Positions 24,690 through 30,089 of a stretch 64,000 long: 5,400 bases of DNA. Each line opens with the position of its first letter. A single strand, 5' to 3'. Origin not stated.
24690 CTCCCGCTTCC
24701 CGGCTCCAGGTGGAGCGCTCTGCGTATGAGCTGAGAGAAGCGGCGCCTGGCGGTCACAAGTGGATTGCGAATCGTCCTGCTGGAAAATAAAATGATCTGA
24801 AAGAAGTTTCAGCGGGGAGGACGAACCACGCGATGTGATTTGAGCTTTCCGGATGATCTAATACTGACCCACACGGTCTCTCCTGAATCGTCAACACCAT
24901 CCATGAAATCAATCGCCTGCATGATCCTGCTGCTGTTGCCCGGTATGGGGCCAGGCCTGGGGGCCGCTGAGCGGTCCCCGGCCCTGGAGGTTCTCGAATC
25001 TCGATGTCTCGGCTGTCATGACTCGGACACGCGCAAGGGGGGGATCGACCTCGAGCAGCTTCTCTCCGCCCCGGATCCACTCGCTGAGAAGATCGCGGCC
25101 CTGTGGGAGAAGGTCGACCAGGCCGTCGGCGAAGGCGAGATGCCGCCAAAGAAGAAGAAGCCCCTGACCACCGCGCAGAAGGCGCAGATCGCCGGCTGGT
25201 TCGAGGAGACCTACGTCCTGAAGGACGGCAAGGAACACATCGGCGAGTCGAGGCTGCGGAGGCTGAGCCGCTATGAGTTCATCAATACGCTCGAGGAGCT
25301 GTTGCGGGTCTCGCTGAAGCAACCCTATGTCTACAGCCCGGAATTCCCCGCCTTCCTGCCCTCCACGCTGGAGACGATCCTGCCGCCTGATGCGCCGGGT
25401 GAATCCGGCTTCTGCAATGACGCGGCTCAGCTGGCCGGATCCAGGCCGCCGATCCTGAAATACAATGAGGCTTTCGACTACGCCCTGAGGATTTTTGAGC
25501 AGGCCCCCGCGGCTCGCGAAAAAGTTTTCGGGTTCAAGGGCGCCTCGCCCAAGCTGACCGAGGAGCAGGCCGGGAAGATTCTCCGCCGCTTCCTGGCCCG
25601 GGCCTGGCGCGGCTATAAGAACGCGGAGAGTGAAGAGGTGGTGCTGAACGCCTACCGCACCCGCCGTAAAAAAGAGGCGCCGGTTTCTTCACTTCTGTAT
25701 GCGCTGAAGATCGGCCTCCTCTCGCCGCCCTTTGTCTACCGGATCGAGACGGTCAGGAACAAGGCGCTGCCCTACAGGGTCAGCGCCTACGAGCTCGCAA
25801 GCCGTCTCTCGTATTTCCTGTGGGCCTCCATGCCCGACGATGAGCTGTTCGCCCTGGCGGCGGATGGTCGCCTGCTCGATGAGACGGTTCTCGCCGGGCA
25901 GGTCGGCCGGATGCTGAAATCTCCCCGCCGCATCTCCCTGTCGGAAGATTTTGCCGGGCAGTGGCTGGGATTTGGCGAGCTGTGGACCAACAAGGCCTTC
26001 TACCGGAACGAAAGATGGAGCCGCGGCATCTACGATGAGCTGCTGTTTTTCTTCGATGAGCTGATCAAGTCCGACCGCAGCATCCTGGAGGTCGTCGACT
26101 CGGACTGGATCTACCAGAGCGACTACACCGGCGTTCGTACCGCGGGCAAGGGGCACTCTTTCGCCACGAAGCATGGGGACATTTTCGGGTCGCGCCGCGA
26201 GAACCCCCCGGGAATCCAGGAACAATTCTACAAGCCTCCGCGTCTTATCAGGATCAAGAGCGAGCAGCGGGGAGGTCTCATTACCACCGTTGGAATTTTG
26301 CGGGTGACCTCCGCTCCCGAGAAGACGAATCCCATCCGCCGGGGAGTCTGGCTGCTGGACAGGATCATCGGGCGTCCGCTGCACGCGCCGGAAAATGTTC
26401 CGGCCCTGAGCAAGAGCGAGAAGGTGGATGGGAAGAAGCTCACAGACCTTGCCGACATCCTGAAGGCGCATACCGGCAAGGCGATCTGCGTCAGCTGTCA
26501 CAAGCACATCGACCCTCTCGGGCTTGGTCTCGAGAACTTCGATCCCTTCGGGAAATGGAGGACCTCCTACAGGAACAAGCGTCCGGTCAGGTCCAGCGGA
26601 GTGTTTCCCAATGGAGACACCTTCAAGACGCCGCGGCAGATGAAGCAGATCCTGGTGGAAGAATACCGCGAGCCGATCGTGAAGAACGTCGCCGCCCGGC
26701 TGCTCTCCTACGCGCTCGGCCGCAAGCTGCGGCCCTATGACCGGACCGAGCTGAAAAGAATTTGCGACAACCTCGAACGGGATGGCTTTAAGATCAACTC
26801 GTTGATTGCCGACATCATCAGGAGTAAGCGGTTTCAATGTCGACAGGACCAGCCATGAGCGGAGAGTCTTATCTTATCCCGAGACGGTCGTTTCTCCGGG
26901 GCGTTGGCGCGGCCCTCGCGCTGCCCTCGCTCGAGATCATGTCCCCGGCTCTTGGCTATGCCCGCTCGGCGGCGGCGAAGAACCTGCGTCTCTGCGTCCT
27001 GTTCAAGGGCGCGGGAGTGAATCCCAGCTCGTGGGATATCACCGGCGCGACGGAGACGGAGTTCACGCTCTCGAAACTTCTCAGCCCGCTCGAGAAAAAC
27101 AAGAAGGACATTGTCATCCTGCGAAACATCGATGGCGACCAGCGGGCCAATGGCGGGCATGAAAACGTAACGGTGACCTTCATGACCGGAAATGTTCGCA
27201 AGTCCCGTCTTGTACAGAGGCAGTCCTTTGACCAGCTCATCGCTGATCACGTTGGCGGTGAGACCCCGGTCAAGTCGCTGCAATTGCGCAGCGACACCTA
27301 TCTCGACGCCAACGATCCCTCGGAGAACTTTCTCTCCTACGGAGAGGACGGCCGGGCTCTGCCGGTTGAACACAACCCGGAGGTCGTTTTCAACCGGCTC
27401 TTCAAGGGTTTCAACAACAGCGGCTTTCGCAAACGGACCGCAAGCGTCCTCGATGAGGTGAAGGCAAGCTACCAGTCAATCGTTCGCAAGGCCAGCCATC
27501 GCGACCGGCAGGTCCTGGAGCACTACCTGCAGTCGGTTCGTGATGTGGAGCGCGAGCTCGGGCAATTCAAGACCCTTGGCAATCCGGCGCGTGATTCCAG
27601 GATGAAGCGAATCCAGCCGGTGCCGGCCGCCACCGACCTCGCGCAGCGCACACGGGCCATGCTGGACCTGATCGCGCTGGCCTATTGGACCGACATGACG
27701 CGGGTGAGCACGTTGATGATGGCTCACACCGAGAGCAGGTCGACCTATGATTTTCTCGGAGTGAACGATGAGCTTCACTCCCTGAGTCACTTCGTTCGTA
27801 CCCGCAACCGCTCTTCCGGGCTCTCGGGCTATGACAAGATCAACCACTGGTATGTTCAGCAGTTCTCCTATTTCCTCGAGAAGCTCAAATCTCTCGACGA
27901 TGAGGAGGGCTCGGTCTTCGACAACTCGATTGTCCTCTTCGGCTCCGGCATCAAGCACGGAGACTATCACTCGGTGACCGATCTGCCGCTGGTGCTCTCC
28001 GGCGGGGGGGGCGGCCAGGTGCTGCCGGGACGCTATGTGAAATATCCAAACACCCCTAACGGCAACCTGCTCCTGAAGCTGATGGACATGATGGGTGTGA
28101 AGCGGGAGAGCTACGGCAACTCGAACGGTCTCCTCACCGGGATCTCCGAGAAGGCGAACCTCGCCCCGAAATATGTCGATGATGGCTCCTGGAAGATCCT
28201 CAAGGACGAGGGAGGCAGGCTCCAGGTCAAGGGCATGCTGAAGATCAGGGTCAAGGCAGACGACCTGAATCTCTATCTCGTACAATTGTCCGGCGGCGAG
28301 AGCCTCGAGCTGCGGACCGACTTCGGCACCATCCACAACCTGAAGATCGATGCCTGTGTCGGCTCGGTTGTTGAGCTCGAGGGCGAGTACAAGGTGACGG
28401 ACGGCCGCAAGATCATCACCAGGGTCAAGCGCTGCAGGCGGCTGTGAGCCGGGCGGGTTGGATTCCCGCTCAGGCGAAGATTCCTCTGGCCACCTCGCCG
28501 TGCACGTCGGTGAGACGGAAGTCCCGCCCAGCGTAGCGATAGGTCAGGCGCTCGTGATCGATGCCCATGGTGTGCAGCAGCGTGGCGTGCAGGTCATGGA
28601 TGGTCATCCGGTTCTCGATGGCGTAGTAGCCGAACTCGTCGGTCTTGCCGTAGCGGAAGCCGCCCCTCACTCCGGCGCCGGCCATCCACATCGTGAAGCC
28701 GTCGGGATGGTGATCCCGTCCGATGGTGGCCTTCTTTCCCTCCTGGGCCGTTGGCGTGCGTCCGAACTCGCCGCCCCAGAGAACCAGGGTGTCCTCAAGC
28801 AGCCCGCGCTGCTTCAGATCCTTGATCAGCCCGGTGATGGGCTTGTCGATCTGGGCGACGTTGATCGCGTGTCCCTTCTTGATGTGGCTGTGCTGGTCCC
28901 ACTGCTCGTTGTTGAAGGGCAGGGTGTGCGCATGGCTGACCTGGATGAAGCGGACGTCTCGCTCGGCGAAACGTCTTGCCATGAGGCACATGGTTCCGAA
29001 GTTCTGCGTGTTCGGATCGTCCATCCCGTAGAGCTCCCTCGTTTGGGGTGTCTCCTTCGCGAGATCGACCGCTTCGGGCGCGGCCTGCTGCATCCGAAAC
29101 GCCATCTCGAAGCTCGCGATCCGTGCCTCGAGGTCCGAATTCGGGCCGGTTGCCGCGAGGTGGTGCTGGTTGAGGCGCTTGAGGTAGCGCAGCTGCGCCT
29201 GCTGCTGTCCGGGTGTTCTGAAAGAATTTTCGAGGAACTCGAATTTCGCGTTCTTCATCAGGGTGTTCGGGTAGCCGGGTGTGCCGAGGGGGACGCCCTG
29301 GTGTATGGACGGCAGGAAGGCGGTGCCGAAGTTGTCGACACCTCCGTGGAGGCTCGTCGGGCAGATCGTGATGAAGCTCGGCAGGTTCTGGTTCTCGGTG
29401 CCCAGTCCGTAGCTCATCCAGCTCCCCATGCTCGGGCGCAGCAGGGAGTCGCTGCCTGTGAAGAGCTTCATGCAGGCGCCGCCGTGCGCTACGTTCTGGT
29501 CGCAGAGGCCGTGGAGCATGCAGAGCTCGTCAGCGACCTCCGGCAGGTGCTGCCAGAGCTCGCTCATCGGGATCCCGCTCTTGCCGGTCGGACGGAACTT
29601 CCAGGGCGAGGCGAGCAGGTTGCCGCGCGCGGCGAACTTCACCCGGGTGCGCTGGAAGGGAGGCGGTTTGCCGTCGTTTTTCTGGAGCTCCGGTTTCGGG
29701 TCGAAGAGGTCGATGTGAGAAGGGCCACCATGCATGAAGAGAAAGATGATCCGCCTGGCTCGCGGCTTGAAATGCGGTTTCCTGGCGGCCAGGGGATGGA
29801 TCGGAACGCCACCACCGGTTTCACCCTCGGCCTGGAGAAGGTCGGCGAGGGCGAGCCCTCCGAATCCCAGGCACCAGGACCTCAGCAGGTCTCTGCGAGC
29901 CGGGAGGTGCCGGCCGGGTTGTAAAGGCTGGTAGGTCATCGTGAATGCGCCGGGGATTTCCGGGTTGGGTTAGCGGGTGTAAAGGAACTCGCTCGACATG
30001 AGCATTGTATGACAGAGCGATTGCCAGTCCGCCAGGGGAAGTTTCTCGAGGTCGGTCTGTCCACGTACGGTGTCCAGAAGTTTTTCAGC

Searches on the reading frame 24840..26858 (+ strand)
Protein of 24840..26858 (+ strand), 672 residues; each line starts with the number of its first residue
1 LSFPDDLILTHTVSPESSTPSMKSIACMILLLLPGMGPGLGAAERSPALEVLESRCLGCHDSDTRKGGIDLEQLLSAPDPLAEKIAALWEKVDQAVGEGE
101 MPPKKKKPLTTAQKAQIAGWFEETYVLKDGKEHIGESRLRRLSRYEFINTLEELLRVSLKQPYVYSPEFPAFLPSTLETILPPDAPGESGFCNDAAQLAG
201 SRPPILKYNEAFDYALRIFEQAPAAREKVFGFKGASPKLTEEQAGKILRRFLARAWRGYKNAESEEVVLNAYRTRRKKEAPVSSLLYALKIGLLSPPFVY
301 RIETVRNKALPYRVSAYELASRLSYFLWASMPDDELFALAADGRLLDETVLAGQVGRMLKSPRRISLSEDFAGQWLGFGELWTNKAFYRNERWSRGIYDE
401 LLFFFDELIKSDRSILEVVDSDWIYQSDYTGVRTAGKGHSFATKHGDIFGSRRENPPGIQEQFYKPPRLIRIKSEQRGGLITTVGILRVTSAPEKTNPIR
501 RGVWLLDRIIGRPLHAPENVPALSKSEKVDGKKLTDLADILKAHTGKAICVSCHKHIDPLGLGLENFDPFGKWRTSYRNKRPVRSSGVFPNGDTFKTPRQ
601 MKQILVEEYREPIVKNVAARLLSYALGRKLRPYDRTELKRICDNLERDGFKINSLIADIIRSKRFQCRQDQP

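Call 23: search_protein_families(library=ncbifam, proteins=[window:24840-26858:+], max_evalue=0.00001)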
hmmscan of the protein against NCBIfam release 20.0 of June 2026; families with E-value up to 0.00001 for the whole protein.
window:24840-26858:+ (672 aa): 0 families

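Call 43: search_protein_families(library=pfam, proteins=[window:24840-26858:+], max_evalue=0.00001)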
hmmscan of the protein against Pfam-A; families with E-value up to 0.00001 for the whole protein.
window:24840-26858:+ (672 aa): 5 families
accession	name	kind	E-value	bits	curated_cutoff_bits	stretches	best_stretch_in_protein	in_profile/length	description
PF07631.16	PSD4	-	6.4e-26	91.8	23.3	1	315-425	2-117/128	Protein of unknown function (DUF1592)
PF07627.16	PSCyt3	-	1.6e-24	86.5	27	1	477-576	1-97/98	Protein of unknown function (DUF1588)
PF07624.16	PSD2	-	1.6e-17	63.4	25.8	1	591-665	1-74/74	Protein of unknown function (DUF1585)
PF07637.16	PSD5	-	2.2e-06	28.4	34.2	1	244-303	2-62/62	Protein of unknown function (DUF1595)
PF07635.16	PSCyt1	-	2.6e-06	28.4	22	1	56-104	1-58/59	Planctomycete cytochrome C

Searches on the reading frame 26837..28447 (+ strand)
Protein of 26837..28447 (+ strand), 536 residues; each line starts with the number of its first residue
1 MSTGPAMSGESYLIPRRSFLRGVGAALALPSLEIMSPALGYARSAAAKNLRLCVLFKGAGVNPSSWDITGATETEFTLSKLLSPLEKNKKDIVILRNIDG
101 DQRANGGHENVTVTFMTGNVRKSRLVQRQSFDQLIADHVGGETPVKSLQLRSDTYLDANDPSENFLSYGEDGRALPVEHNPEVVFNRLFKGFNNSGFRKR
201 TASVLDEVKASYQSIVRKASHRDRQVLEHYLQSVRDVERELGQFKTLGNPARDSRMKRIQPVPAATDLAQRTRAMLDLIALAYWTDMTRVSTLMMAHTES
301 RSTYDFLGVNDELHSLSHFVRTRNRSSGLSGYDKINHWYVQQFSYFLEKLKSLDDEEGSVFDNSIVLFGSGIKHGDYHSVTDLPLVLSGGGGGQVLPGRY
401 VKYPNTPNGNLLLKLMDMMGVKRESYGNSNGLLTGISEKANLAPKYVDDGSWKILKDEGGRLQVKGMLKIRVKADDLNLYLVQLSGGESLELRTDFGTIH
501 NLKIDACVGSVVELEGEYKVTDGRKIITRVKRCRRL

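Call 43: search_protein_families(library=pfam, proteins=[window:26837-28447:+], max_evalue=0.00001)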
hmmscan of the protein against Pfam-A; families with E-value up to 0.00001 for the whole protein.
window:26837-28447:+ (536 aa): 1 family
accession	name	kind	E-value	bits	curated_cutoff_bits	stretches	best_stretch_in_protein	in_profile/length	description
PF07586.16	HXXSHH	-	6.4e-66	223.5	30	1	51-343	1-306/307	Protein of unknown function (DUF1552)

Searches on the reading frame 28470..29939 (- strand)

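Call 43: search_protein_families(library=pfam, proteins=[window:28470-29939:-], max_evalue=0.00001)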
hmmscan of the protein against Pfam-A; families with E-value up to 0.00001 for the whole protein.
window:28470-29939:- (489 aa): 1 family
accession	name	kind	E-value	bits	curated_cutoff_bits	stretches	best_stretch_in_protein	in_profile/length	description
PF07394.17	DUF1501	-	5.5e-143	477.3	27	1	61-487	1-389/390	Protein of unknown function (DUF1501)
